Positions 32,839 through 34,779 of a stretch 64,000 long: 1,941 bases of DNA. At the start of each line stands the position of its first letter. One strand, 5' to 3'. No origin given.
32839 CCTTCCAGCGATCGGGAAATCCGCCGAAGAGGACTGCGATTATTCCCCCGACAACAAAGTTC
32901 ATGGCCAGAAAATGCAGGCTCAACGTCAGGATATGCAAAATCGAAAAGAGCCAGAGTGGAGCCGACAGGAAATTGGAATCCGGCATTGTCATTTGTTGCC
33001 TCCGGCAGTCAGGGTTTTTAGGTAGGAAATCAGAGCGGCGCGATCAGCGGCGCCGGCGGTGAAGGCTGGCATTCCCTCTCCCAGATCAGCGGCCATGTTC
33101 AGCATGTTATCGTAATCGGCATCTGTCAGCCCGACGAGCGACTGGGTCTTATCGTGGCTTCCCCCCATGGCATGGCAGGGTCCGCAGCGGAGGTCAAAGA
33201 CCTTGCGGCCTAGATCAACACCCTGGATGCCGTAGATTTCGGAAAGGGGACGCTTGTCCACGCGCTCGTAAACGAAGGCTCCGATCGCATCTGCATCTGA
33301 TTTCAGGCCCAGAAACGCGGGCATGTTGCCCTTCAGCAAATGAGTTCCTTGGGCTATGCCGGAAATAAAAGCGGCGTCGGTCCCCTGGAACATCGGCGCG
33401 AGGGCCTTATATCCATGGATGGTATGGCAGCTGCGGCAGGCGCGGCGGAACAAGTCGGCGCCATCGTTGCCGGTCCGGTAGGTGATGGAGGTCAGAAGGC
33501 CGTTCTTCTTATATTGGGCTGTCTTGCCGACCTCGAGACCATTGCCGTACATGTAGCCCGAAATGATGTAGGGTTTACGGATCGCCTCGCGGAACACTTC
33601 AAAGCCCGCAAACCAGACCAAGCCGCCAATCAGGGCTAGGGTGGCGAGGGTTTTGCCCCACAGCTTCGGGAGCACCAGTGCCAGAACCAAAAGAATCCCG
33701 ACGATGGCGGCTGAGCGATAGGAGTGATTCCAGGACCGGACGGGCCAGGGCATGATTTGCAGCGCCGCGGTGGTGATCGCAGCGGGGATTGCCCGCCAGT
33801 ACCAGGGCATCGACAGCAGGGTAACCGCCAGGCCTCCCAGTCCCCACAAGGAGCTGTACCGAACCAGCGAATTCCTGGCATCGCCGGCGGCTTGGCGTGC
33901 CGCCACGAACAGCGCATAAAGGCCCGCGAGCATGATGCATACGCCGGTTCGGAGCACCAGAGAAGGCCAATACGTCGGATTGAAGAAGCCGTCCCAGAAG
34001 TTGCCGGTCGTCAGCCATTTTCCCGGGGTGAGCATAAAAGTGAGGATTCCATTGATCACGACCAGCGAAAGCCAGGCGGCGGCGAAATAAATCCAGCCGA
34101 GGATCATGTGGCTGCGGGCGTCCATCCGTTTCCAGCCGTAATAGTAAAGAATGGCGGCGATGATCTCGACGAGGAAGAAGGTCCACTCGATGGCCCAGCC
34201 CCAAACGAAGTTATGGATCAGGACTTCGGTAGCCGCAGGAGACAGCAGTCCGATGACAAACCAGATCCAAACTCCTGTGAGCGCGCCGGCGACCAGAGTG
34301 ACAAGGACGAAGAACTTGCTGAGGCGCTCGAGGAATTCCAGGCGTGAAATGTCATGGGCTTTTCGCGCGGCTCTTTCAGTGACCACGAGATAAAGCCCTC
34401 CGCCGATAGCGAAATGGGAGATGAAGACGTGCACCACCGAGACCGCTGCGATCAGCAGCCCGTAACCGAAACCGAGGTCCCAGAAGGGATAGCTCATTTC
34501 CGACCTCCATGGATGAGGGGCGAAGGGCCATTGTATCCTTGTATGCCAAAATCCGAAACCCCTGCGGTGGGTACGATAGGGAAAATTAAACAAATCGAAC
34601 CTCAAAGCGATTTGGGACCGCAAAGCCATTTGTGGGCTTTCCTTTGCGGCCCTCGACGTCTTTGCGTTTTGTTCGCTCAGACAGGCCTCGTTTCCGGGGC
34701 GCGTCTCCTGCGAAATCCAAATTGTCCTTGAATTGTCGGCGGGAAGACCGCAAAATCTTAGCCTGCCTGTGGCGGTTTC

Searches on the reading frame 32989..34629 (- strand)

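Call 76: search_protein_families(library=pfam, proteins=[window:32989-34629:-], max_evalue=0.001)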
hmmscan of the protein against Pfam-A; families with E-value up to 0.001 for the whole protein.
window:32989-34629:- (546 aa): 4 families
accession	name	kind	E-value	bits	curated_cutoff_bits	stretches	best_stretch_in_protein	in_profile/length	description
PF13442.11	Cytochrome_CBB3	-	1.4e-12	48.2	27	2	472-537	4-68/68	Cytochrome C oxidase, cbb3-type, subunit III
PF01654.22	Cyt_bd_oxida_I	-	4.2e-10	39.2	26.2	1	60-263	6-215/418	Cytochrome bd terminal oxidase subunit I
PF00034.26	Cytochrom_C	-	1.5e-06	29.8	21.3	0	389-421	3-41/90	Cytochrome c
PF14495.11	Cytochrom_C550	-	8.4e-05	22.7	27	0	469-504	24-57/136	Cytochrome c-550 domain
